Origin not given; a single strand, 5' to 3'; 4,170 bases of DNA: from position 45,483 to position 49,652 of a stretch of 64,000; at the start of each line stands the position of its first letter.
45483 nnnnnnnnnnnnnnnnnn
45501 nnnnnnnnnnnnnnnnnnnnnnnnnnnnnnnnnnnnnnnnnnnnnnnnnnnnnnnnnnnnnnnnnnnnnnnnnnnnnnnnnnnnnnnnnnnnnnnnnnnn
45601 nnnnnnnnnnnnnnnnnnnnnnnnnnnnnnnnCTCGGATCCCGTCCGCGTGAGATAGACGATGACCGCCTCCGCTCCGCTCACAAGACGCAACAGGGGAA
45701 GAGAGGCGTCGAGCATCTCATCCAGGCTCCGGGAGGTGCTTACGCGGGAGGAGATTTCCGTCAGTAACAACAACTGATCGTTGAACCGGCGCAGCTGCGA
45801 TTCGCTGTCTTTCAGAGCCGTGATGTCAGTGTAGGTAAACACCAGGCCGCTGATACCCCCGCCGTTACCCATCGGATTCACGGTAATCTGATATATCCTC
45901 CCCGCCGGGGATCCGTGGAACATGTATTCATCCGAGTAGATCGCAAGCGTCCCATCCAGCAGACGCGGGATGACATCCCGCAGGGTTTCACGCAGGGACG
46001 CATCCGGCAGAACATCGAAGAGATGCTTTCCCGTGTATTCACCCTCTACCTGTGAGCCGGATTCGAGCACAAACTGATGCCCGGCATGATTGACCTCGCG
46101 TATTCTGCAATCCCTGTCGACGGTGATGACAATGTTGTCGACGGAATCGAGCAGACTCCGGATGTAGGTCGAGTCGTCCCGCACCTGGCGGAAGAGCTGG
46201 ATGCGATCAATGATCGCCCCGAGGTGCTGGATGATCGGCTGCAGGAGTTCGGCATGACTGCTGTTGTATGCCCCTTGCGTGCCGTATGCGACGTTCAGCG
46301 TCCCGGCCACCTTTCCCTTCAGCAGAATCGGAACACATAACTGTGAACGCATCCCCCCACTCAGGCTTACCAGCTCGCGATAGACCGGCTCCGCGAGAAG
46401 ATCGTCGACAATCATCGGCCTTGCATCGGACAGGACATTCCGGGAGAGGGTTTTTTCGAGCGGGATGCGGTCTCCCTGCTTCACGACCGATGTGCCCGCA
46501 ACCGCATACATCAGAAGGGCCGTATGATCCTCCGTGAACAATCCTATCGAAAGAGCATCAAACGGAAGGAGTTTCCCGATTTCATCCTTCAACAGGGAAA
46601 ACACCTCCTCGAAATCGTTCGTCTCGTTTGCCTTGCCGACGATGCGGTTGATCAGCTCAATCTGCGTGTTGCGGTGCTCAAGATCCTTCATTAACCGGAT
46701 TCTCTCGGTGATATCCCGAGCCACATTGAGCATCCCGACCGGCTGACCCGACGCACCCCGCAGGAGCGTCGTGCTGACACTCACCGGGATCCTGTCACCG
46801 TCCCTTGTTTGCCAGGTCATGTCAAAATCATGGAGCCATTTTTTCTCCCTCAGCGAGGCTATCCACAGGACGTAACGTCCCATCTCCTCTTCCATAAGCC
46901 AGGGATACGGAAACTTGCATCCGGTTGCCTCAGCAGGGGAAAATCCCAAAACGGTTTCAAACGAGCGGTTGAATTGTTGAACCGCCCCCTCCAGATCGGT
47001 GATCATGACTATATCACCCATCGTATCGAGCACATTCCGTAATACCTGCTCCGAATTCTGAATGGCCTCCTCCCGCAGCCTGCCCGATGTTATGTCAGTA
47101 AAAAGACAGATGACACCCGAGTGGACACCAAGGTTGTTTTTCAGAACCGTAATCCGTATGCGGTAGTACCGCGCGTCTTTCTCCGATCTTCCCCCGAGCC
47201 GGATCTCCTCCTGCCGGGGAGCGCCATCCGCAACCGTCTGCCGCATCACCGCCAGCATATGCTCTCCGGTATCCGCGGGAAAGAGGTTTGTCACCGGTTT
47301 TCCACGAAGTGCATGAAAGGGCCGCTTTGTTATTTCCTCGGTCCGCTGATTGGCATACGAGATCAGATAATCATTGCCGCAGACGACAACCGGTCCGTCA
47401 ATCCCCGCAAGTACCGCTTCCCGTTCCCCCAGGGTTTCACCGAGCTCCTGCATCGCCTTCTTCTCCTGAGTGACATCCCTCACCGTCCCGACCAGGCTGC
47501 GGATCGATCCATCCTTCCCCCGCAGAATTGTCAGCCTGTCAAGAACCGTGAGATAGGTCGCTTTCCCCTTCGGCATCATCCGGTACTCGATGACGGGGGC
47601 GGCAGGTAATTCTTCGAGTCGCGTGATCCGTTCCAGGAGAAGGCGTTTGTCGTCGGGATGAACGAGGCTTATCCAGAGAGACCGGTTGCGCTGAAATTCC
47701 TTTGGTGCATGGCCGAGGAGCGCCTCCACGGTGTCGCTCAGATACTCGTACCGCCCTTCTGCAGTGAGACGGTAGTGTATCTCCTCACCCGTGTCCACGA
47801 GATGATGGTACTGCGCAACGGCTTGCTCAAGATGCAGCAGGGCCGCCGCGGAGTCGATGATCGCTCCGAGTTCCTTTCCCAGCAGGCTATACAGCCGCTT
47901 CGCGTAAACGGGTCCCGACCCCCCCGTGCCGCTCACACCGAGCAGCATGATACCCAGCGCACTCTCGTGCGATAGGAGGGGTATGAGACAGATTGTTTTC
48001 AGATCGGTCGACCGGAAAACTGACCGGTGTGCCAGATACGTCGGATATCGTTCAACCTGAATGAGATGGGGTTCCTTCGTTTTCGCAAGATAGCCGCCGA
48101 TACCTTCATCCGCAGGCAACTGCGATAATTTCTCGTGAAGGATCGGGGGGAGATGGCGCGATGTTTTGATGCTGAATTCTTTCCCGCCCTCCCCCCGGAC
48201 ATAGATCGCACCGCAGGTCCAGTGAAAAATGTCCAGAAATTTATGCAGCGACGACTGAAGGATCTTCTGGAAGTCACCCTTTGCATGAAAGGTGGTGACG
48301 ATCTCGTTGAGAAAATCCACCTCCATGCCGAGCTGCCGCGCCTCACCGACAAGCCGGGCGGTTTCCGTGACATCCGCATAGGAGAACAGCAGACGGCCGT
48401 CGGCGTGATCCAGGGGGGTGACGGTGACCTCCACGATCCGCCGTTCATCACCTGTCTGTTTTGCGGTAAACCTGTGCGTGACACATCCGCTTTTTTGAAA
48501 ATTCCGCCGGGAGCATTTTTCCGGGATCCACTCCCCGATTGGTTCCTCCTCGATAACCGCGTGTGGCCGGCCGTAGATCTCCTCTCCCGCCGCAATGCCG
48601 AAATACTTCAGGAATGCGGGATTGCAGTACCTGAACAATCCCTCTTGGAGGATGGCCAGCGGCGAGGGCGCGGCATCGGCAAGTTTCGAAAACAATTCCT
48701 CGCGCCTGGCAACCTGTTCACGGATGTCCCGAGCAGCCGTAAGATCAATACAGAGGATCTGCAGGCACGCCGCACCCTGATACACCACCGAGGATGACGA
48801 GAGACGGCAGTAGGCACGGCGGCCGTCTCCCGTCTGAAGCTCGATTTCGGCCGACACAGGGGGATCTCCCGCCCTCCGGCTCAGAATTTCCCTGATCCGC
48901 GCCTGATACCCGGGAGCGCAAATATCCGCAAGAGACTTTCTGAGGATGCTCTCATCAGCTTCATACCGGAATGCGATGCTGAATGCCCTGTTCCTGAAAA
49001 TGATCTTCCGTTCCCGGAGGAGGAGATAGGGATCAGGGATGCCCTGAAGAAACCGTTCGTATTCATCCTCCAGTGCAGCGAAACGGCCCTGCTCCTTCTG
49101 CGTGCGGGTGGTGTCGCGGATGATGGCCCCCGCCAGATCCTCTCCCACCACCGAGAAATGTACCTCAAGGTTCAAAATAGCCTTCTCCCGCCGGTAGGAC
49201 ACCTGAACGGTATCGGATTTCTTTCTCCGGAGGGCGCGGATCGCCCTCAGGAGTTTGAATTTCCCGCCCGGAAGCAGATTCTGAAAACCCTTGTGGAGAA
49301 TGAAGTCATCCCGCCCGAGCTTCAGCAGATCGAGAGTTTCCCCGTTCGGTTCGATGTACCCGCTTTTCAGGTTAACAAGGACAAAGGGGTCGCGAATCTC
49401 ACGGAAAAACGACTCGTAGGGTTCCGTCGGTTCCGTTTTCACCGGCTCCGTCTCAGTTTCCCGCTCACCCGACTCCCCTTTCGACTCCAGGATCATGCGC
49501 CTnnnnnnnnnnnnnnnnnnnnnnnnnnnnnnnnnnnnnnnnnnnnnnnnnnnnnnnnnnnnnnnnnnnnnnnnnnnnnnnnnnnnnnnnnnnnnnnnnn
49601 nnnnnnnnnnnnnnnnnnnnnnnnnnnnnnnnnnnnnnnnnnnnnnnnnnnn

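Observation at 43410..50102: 2002-aa soluble multi-PAS/GAF histidine kinase with a degenerate KaiC-like N-terminus, paired with a REC-DHp response regulator lacking an ATPase domain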

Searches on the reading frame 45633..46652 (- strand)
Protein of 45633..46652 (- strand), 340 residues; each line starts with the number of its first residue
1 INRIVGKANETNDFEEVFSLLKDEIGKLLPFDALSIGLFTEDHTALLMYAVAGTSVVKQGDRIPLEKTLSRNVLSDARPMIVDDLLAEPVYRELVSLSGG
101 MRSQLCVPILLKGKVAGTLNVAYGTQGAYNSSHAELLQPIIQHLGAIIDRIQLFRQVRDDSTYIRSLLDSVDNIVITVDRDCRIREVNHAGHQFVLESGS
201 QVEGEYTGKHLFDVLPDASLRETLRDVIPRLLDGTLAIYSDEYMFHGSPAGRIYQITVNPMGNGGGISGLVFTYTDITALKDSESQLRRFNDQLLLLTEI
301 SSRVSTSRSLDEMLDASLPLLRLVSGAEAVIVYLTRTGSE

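Call 32: search_protein_families(library=pfam, max_evalue=0.01, proteins=[window:45633-46652:-])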
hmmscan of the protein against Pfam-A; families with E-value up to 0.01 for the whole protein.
seq(340 aa): 7 families
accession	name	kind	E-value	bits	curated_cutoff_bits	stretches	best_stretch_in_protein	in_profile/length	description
PF13185.12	GAF_2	-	8.8e-16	58.8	28.6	1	12-149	2-136/136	GAF domain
PF08448.16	PAS_4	-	1.6e-12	48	23.1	1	168-281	1-109/110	PAS fold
PF01590.32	GAF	-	3.4e-10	41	22.4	1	13-146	1-131/133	GAF domain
PF13492.12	GAF_3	-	6e-05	23.9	27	0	15-145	3-124/129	GAF domain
PF13188.13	PAS_8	-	0.0012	19.1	21.8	1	163-195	2-34/65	PAS domain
PF12860.13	PAS_7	-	0.0027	18.3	27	1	242-284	76-114/115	PAS fold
PF00989.32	PAS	-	0.0084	16.5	22.6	0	164-231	3-69/113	PAS fold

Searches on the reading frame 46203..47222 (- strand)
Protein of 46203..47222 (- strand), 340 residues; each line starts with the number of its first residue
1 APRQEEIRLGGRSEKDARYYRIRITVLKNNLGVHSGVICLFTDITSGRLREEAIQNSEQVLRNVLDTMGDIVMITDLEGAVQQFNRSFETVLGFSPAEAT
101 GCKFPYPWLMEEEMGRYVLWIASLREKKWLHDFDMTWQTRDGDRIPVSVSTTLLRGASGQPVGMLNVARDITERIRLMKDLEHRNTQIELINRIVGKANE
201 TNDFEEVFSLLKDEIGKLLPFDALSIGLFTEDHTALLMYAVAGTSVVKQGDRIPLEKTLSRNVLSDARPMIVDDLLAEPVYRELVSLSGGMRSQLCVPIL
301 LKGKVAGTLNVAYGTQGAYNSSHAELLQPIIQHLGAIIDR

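Call 32: search_protein_families(library=pfam, max_evalue=0.01, proteins=[window:46203-47222:-])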
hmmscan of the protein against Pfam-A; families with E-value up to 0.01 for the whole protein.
seq(340 aa): 7 families
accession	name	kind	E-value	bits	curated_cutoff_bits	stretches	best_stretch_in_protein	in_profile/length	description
PF13185.12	GAF_2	-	1.9e-16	61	28.6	1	202-339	2-136/136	GAF domain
PF13426.13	PAS_9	-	4.3e-11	43.5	27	1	70-173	2-103/103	PAS domain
PF08448.16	PAS_4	-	5.6e-11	43.1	23.1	1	65-175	1-109/110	PAS fold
PF00989.32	PAS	-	5.6e-11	42.9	22.6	1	61-171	3-113/113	PAS fold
PF01590.32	GAF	-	6.1e-10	40.2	22.4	1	203-336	1-131/133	GAF domain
PF13188.13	PAS_8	-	9.6e-05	22.6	21.8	1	61-102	3-41/65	PAS domain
PF08447.18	PAS_3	-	0.0088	16.7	25.6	0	84-167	4-88/89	PAS fold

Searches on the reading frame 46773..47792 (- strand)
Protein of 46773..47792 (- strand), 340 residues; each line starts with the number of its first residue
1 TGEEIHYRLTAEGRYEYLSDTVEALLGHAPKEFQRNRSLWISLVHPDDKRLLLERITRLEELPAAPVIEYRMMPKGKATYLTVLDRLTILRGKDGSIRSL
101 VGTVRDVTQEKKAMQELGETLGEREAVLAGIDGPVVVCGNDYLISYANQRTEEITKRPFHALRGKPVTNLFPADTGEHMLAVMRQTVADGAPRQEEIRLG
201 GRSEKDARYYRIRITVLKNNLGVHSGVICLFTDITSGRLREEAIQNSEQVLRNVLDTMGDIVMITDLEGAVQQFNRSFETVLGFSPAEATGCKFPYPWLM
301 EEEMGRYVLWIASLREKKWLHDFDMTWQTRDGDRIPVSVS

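Call 32: search_protein_families(library=pfam, max_evalue=0.01, proteins=[window:46773-47792:-])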
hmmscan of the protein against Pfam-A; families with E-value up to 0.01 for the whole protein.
seq(340 aa): 6 families
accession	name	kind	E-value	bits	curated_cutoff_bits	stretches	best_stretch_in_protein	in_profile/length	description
PF08448.16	PAS_4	-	9.5e-21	74.5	23.1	2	132-236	5-107/110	PAS fold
PF00989.32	PAS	-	1.2e-19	70.9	22.6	2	251-338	3-90/113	PAS fold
PF13426.13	PAS_9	-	1.2e-19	70.9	27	3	135-235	4-102/103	PAS domain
PF08447.18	PAS_3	-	7.2e-15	55.5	25.6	1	17-104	3-89/89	PAS fold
PF13188.13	PAS_8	-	9.3e-09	35.3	21.8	1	251-292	3-41/65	PAS domain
PF13596.12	PAS_10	-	0.0019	19.3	22.1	1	142-235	19-106/106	PAS domain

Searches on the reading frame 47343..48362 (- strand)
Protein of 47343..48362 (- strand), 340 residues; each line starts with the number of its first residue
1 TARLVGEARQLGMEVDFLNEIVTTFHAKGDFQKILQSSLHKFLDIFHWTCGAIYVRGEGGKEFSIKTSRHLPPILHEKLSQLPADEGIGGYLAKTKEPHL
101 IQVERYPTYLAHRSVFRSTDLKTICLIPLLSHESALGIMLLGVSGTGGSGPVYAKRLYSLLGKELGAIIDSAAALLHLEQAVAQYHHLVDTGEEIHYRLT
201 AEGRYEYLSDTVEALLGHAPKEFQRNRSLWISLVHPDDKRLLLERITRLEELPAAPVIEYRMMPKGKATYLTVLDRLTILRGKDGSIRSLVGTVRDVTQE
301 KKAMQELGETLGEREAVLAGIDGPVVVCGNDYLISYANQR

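Call 32: search_protein_families(library=pfam, max_evalue=0.01, proteins=[window:47343-48362:-])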
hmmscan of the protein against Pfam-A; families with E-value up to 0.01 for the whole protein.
seq(340 aa): 6 families
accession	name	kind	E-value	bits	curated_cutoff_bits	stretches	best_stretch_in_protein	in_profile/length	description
PF08447.18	PAS_3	-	7.6e-11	42.6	25.6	1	207-294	3-89/89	PAS fold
PF08448.16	PAS_4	-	0.00046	20.8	23.1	1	199-301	11-109/110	PAS fold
PF13492.12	GAF_3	-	0.00055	20.8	27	1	31-148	2-107/129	GAF domain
PF13426.13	PAS_9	-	0.00073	20.2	27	1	201-299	9-103/103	PAS domain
PF01590.32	GAF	-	0.00076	20.5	22.4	1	31-140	2-106/133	GAF domain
PF00989.32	PAS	-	0.0037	17.7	22.6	0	200-297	18-113/113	PAS fold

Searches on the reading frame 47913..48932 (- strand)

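Call 32: search_protein_families(library=pfam, max_evalue=0.01, proteins=[window:47913-48932:-])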
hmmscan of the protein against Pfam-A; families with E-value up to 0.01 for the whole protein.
seq(340 aa): 6 families
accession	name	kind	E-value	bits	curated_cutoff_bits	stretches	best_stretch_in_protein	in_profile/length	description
PF08448.16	PAS_4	-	5.4e-08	33.5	23.1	1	89-193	5-110/110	PAS fold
PF13426.13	PAS_9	-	1.1e-07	32.5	27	1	96-189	9-102/103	PAS domain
PF13188.13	PAS_8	-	5.6e-07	29.7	21.8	1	79-130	1-41/65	PAS domain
PF00989.32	PAS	-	4.4e-06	27.1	22.6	1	81-181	3-103/113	PAS fold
PF13492.12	GAF_3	-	0.00058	20.7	27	1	221-336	2-105/129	GAF domain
PF01590.32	GAF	-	0.0016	19.4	22.4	1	221-330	2-106/133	GAF domain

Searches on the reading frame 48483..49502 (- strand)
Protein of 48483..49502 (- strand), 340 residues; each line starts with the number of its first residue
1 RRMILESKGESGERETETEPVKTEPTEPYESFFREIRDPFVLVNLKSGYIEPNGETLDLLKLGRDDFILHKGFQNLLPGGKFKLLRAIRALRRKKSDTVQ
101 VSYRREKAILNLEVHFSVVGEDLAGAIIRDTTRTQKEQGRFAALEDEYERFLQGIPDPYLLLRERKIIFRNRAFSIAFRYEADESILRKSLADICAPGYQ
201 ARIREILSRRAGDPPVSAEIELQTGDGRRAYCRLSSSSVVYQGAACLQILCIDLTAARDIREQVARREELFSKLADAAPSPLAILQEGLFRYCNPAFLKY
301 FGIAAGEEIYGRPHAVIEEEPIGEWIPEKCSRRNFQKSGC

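Call 32: search_protein_families(library=pfam, max_evalue=0.01, proteins=[window:48483-49502:-])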
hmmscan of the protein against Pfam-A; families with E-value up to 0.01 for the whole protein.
seq(340 aa): 4 families
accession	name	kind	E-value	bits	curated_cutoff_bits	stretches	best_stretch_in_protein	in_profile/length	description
PF13188.13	PAS_8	-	2.1e-13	50.1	21.8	2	269-317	1-38/65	PAS domain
PF13426.13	PAS_9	-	8e-12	45.8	27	1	156-255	1-102/103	PAS domain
PF00989.32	PAS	-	1e-10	42.1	22.6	1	147-251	2-108/113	PAS fold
PF08448.16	PAS_4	-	0.0001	22.9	23.1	0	163-256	13-107/110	PAS fold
